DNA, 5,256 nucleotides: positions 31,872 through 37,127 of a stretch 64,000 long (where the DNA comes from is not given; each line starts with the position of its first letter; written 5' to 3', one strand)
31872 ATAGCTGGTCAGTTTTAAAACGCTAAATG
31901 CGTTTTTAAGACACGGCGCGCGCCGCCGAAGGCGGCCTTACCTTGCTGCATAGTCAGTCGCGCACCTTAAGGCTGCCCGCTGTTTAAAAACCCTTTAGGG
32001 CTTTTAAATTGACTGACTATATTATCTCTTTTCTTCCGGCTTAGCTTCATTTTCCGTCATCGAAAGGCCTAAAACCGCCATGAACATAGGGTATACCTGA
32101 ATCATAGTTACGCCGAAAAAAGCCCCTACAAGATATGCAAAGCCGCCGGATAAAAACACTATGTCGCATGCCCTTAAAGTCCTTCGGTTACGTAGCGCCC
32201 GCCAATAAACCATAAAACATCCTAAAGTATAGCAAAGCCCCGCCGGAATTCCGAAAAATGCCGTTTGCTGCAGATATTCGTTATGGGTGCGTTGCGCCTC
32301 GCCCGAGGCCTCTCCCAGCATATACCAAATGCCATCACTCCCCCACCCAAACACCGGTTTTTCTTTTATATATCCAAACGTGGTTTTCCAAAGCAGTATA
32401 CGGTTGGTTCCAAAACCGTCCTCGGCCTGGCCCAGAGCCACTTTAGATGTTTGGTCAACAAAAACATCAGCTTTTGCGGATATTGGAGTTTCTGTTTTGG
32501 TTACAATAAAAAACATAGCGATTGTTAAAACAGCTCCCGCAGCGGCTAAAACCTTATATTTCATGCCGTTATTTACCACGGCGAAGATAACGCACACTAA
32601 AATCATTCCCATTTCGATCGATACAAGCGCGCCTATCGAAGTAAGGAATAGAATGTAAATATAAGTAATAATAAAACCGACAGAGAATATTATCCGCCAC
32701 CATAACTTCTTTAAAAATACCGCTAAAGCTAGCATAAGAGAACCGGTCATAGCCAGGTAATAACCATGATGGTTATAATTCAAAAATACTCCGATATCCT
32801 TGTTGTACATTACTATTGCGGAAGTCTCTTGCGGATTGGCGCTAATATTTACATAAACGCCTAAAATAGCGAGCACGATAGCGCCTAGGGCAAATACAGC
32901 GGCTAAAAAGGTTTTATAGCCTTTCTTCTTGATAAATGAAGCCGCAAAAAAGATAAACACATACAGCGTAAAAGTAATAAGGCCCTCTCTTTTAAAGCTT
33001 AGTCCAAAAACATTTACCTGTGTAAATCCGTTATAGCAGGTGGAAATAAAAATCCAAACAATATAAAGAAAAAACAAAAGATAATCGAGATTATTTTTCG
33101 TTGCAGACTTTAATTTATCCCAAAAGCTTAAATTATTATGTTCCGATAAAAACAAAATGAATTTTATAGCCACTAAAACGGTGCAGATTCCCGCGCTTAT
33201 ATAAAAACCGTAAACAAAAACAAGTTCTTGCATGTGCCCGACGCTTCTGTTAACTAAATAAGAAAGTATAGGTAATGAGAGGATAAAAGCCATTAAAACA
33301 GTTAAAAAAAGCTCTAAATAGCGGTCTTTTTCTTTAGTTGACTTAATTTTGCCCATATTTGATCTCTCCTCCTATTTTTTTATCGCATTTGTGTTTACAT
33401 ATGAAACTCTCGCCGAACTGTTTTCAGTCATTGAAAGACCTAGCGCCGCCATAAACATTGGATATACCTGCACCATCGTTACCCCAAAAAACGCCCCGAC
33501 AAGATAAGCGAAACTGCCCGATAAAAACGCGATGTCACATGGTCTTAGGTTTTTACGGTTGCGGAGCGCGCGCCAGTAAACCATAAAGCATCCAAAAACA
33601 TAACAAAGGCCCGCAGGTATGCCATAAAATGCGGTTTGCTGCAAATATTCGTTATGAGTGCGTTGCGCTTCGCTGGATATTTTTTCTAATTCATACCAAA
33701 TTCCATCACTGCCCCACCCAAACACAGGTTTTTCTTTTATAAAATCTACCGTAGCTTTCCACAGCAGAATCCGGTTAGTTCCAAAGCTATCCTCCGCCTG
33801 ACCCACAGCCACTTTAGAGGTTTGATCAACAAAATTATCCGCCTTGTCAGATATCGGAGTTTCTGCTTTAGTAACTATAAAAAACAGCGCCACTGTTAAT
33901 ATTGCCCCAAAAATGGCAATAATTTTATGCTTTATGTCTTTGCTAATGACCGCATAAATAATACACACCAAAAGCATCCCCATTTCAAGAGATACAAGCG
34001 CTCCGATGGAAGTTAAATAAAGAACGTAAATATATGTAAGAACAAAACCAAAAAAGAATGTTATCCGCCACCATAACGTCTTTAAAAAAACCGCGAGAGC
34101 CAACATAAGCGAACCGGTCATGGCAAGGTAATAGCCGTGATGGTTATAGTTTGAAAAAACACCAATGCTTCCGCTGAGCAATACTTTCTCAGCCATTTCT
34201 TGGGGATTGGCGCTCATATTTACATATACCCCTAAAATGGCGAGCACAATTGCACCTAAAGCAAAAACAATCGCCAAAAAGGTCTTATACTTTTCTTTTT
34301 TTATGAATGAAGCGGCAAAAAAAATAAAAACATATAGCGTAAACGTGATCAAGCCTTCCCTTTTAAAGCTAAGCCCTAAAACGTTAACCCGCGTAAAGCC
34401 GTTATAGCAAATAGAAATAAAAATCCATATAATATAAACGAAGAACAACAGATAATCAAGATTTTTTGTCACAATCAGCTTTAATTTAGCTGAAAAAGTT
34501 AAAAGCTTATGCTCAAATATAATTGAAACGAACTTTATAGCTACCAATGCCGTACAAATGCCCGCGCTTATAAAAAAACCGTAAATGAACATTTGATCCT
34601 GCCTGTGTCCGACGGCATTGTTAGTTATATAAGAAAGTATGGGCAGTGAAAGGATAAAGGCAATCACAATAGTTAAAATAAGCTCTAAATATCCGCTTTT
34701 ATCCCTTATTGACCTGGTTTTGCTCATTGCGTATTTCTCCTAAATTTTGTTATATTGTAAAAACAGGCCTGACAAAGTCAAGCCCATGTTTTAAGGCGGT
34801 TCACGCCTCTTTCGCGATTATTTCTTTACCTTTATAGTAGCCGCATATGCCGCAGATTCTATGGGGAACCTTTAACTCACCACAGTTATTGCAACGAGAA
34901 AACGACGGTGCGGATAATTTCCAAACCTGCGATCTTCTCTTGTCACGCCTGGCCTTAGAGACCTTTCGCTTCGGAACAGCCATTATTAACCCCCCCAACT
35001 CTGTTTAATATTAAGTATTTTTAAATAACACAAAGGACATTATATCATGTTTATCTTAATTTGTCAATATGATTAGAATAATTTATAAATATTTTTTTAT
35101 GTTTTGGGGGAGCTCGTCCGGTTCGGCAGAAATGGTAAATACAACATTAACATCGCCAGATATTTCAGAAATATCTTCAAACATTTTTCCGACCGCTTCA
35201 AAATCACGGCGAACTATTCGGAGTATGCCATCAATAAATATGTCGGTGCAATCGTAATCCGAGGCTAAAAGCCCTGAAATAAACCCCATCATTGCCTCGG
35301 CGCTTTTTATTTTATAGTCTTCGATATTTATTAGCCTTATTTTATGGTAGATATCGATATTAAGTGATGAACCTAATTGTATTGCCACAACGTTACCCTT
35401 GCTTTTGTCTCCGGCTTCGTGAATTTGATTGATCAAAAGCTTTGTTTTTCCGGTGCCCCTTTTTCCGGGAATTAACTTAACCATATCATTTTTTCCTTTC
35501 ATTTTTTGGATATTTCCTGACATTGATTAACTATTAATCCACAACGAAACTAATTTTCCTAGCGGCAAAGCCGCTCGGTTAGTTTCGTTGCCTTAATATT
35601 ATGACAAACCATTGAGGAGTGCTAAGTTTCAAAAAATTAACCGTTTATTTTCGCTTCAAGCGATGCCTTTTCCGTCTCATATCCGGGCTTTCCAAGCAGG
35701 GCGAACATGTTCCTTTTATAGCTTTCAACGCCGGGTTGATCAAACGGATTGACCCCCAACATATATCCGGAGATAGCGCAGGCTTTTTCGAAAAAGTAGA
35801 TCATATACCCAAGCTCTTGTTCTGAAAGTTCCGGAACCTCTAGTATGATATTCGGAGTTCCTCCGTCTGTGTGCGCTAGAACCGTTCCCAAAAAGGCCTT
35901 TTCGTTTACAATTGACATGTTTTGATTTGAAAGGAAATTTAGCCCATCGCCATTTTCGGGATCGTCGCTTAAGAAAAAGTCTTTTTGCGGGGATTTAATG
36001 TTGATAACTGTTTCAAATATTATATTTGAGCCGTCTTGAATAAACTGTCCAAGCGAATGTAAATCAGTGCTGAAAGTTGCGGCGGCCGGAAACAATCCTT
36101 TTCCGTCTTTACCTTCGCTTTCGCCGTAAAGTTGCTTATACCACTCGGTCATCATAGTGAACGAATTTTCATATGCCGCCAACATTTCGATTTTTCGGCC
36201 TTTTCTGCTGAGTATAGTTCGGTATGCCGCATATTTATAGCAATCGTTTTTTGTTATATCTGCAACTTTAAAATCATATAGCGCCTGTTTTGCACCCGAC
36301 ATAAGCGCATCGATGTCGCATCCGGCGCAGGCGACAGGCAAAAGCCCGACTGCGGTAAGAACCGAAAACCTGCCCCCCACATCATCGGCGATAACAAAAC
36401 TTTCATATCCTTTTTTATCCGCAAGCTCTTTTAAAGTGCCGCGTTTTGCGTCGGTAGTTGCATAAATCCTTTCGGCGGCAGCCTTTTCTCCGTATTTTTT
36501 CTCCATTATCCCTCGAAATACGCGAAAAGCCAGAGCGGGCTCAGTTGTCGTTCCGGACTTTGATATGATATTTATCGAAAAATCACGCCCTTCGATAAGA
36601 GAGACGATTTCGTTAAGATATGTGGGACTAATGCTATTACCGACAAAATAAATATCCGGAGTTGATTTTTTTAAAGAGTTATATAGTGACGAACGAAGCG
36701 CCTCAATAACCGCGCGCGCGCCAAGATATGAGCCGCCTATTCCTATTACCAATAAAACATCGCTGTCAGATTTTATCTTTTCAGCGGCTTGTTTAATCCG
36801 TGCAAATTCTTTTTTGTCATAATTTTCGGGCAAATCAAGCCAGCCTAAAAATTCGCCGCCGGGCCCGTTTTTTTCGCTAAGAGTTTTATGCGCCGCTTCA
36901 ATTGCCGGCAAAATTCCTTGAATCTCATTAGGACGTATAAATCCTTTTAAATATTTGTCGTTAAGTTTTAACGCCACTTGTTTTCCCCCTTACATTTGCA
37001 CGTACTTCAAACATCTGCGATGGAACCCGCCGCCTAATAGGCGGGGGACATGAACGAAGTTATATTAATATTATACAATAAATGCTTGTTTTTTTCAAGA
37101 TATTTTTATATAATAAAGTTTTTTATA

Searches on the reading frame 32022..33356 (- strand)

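Call 13: search_protein_families(library=ncbifam, proteins=[window:32022-33356:-])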
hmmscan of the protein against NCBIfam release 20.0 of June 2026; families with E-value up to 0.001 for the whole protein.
window:32022-33356:- (444 aa): 0 families

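Call 27: search_protein_families(library=pfam, proteins=[window:32022-33356:-])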
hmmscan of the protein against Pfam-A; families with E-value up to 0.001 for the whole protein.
window:32022-33356:- (444 aa): 1 family
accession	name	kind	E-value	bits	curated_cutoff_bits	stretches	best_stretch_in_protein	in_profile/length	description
PF04932.20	Wzy_C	-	5.2e-15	56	31.7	1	227-376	2-148/149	O-Antigen ligase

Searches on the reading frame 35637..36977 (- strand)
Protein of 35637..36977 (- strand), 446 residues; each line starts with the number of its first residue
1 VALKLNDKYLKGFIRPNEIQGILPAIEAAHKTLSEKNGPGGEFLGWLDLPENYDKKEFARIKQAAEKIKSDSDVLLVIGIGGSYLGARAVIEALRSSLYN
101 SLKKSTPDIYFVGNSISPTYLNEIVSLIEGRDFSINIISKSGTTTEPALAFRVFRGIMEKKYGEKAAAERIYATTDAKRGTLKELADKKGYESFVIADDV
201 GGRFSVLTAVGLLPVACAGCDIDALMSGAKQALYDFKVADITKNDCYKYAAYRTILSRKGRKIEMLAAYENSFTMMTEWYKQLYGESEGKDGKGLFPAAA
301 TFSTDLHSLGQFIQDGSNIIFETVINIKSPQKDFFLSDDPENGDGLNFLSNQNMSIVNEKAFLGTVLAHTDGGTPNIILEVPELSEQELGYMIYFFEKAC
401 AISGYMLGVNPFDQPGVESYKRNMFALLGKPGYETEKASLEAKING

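Call 27: search_protein_families(library=pfam, proteins=[window:35637-36977:-])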
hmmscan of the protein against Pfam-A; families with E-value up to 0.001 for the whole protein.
window:35637-36977:- (446 aa): 1 family
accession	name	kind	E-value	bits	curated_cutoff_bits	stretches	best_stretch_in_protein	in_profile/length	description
PF00342.24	PGI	-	1.7e-24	86.8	22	1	75-421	99-459/486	Phosphoglucose isomerase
